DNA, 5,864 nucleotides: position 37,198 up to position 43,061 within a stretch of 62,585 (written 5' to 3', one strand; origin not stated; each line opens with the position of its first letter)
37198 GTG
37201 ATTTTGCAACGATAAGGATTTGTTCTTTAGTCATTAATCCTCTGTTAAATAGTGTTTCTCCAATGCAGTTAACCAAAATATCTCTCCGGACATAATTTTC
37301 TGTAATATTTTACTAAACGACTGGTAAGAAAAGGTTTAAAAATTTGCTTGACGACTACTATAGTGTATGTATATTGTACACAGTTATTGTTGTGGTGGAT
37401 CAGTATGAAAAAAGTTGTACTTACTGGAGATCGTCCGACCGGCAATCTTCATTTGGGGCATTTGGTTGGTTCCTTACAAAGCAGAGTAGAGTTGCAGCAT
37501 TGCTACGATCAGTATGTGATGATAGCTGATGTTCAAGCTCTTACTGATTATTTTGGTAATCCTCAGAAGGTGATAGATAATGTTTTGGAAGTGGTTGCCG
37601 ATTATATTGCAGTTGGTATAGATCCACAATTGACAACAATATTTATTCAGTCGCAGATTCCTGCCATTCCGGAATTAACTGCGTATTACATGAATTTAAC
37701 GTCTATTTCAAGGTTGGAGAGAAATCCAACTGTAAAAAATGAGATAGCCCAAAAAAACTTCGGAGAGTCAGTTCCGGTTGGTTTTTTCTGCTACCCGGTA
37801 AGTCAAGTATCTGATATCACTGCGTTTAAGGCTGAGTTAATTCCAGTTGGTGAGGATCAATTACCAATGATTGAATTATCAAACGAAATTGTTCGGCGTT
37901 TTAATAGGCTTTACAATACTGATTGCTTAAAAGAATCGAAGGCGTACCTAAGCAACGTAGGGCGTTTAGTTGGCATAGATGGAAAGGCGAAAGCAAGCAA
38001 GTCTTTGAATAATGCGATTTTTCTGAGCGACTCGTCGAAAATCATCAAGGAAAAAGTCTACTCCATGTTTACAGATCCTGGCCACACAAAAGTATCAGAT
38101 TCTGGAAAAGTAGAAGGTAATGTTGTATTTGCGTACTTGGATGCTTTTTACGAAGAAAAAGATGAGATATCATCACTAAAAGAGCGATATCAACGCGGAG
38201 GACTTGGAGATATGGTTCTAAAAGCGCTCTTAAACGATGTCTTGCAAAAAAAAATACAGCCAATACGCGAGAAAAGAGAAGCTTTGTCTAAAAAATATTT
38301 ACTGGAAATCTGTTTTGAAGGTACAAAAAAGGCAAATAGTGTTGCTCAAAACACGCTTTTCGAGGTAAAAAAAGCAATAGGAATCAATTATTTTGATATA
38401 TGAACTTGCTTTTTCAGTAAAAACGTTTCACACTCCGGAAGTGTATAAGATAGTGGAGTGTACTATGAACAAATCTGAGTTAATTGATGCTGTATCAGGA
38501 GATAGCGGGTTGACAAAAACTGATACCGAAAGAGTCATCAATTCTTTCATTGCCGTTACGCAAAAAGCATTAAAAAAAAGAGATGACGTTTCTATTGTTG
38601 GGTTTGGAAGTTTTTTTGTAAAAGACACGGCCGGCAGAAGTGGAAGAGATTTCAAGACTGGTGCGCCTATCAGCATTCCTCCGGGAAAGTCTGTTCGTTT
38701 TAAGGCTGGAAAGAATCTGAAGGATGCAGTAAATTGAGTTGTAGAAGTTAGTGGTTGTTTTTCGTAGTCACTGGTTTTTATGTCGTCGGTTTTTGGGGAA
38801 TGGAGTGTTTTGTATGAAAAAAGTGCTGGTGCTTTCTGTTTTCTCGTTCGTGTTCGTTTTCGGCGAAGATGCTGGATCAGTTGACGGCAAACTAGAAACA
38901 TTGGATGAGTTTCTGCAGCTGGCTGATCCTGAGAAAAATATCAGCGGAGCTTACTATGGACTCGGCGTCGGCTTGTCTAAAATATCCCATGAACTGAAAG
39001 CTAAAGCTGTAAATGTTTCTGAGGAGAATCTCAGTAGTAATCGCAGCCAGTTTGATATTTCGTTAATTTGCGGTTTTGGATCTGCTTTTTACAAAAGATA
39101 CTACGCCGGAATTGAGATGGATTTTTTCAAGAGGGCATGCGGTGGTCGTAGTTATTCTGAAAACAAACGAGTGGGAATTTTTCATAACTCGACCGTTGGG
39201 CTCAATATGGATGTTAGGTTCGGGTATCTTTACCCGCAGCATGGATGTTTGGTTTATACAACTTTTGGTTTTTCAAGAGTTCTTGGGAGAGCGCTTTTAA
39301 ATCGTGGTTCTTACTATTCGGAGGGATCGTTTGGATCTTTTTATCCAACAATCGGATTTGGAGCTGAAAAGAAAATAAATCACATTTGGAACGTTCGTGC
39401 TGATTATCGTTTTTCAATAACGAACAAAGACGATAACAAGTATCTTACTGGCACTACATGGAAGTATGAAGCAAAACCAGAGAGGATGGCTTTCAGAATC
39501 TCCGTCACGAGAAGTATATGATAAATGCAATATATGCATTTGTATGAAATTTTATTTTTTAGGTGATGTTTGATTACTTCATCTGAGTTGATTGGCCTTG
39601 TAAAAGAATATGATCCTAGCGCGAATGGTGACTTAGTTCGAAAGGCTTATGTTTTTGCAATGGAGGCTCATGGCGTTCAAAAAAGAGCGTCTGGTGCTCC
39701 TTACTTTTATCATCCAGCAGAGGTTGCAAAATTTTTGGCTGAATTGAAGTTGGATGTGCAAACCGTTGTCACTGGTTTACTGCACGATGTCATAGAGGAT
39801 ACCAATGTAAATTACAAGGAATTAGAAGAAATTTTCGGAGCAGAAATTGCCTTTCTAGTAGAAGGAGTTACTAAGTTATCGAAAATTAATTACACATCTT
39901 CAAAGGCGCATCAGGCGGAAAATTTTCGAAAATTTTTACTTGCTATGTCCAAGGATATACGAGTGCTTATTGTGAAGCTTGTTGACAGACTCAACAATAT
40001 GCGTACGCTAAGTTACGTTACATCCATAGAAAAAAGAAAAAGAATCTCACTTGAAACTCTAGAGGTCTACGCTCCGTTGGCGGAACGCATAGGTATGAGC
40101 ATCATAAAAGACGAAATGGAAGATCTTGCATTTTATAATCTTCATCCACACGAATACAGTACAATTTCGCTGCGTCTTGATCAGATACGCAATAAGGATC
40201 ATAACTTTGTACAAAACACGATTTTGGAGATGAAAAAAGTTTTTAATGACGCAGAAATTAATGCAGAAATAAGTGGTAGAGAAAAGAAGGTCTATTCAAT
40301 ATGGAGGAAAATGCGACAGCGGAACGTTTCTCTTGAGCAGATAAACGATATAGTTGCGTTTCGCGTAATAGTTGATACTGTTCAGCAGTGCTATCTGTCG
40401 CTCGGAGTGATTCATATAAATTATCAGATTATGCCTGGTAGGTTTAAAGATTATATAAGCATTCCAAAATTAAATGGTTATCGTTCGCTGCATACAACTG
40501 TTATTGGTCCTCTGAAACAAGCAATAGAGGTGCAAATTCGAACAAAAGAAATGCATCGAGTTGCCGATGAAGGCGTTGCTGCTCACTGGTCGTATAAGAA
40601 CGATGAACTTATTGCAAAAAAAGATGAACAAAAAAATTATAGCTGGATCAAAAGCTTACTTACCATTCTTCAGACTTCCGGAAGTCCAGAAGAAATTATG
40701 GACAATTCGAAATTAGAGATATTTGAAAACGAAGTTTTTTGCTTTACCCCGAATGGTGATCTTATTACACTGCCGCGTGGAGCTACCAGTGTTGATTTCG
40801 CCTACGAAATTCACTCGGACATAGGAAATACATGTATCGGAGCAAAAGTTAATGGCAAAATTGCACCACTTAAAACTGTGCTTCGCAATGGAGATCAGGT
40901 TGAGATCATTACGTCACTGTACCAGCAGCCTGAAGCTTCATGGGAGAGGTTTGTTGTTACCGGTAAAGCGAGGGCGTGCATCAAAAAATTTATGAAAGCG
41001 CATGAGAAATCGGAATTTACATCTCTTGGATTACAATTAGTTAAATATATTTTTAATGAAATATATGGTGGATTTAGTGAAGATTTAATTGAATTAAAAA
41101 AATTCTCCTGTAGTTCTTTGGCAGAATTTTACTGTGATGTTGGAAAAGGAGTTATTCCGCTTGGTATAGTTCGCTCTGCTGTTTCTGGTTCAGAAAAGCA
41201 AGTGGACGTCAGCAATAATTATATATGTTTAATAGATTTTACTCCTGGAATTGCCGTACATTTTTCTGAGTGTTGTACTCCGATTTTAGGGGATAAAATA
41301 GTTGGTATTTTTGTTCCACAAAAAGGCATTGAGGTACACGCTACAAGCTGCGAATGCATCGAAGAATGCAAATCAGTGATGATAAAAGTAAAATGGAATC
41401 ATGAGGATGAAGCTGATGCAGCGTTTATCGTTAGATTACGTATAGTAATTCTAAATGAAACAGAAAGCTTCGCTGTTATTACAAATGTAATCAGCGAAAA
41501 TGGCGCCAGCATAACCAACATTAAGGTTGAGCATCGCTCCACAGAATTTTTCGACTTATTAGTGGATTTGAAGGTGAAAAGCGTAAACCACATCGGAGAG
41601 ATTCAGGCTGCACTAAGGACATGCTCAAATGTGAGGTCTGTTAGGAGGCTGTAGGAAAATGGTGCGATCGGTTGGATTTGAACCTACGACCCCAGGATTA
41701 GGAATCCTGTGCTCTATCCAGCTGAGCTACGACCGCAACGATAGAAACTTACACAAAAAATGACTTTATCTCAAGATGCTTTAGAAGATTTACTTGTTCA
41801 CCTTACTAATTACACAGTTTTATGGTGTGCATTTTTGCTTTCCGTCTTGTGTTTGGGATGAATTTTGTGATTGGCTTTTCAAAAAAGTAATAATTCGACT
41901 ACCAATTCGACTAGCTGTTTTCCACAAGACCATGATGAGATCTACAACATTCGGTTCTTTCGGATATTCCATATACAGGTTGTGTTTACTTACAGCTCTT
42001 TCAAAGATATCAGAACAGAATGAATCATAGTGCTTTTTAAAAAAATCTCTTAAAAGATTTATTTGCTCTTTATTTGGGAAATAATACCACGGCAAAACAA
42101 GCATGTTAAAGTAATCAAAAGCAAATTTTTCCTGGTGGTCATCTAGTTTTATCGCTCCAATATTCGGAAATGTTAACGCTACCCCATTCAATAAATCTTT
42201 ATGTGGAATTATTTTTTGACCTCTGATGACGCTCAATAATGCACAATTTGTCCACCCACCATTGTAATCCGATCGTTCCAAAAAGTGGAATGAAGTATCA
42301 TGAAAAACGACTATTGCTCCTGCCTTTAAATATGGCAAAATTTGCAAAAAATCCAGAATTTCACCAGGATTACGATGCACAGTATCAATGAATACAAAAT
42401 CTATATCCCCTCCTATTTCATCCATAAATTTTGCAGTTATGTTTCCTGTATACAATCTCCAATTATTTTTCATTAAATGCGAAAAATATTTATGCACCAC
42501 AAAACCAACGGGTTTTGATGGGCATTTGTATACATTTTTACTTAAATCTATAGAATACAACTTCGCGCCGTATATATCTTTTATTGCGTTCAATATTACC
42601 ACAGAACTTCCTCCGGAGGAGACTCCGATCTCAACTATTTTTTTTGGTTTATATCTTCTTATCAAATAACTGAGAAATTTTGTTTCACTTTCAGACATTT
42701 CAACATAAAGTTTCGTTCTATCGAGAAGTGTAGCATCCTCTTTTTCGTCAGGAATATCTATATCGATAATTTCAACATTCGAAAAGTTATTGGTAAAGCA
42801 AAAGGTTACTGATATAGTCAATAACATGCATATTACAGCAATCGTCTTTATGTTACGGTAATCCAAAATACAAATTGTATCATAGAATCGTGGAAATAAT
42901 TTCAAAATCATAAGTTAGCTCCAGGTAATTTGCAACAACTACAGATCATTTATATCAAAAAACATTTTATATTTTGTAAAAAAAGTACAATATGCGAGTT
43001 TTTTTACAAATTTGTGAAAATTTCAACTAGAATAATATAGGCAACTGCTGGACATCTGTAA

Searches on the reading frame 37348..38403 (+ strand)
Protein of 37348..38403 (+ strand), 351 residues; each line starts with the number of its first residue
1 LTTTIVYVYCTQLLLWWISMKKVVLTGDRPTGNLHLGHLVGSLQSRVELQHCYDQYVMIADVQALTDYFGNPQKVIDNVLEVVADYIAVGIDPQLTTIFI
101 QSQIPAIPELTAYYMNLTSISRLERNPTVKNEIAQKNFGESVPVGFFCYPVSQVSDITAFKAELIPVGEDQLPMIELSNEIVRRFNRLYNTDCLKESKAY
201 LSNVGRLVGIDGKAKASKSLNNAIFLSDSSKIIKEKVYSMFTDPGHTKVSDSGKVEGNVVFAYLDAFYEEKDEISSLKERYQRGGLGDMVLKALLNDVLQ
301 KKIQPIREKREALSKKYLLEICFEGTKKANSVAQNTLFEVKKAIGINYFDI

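Call 5: search_protein_families(library=pfam, proteins=[window:37348-38403:+], max_evalue=0.01)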
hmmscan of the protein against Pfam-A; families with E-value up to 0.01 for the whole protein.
window:37348-38403:+ (351 aa): 1 family
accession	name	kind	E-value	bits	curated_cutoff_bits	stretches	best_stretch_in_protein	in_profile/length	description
PF00579.31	tRNA-synt_1b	-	8.7e-50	170.1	21.1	1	23-301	7-289/292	tRNA synthetases class I (W and Y)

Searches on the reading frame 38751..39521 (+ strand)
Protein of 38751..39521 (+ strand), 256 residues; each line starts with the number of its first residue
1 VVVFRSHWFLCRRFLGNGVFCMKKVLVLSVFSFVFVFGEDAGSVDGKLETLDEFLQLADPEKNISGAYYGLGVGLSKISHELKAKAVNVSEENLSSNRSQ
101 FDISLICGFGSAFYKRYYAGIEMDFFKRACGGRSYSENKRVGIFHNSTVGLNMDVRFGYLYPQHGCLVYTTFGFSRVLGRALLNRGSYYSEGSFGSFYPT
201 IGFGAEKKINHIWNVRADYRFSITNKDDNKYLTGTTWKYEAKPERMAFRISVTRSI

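Call 26: search_protein_families(library=pfam, proteins=[window:38751-39521:+], max_evalue=0.0001)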
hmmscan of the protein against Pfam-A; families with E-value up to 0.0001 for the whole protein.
window:38751-39521:+ (256 aa): 1 family
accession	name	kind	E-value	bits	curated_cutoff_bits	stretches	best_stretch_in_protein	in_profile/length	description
PF13505.12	OMP_b-brl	-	2.4e-06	28.3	28.7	1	65-237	20-167/175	Outer membrane protein beta-barrel domain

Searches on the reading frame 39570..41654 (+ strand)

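Call 26: search_protein_families(library=pfam, proteins=[window:39570-41654:+], max_evalue=0.0001)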
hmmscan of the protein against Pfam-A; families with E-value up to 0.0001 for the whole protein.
window:39570-41654:+ (694 aa): 6 families
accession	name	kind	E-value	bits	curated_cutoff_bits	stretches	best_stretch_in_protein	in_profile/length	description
PF13328.12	HD_4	-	9e-45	152.6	27.2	1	26-176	1-155/156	HD domain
PF04607.23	RelA_SpoT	-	1.5e-40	138.5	27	1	236-345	1-111/113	Region found in RelA / SpoT proteins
PF02824.27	TGS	-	8.3e-23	80.6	22.2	1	390-448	2-60/60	TGS domain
PF13291.12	ACT_4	-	1.8e-14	54.6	27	1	617-693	3-80/80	ACT domain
PF19296.4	RelA_AH_RIS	-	4.4e-14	53.4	23.8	1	459-543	1-87/185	RelA/SpoT, AH and RIS domains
PF01966.28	HD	-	1.2e-10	42.2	22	1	45-144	1-116/116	HD domain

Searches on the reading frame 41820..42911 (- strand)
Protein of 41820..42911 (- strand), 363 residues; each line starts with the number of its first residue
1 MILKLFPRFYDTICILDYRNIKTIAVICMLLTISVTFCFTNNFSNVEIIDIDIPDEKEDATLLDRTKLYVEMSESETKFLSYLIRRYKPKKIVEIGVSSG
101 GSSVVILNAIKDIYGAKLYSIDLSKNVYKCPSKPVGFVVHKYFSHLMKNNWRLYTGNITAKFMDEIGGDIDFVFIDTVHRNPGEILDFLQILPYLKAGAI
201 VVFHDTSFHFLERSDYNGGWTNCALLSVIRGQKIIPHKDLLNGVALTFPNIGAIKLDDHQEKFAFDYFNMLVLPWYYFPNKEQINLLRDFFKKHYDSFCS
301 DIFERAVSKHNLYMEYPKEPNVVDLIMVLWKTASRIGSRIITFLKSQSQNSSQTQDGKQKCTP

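Call 26: search_protein_families(library=pfam, proteins=[window:41820-42911:-], max_evalue=0.0001)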
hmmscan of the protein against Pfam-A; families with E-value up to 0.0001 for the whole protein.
window:41820-42911:- (363 aa): 2 families
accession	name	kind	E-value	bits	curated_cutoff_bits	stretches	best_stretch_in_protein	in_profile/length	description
PF13578.12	Methyltransf_24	-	1.1e-16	62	26.3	1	93-206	1-105/105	Methyltransferase domain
PF01596.23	Methyltransf_3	-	1.7e-05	24.7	22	1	69-206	25-155/204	O-methyltransferase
